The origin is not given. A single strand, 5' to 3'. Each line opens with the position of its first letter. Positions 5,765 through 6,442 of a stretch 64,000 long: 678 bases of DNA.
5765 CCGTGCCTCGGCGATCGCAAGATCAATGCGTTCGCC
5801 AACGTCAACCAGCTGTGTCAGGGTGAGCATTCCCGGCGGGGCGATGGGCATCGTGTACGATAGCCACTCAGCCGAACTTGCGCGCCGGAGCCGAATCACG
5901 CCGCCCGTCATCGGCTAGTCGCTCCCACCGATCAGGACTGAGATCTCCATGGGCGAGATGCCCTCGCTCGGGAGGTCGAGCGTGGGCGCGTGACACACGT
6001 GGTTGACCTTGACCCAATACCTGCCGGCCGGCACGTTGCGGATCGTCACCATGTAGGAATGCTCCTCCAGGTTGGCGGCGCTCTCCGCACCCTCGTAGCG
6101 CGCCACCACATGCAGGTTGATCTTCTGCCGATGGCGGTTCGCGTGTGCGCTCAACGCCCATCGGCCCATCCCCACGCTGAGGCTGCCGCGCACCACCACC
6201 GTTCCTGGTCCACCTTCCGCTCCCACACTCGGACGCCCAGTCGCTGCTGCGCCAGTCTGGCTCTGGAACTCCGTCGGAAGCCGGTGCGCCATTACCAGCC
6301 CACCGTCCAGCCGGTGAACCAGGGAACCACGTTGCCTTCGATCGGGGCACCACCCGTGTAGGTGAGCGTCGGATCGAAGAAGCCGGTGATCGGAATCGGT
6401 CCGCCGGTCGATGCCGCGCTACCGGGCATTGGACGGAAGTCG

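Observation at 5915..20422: TonB-dependent receptor heads a translationally coupled operon of giant lipoproteins with cohesin-like, dockerin-like, PKD and FN3 modules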

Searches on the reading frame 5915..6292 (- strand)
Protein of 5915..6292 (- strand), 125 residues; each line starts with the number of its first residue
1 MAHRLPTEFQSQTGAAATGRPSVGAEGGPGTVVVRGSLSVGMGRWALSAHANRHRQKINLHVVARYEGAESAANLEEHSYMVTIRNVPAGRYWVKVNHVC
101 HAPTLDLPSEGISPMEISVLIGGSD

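Call 5: search_protein_families(library=pfam, proteins=[window:5915-6292:-], max_evalue=0.1)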
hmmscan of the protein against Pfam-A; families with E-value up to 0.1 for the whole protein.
window:5915-6292:- (125 aa): 0 families

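Call 6: search_protein_families(library=ncbifam, proteins=[window:5915-6292:-], max_evalue=0.1)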
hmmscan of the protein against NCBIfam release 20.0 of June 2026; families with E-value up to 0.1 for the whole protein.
window:5915-6292:- (125 aa): 0 families
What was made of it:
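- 5915..6292 (-): Conserved 125-aa protein with no signal peptide and unknown function. Its start overlaps the stop of the 701-aa gene (TAATG). No family hit (calls 5, 6).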
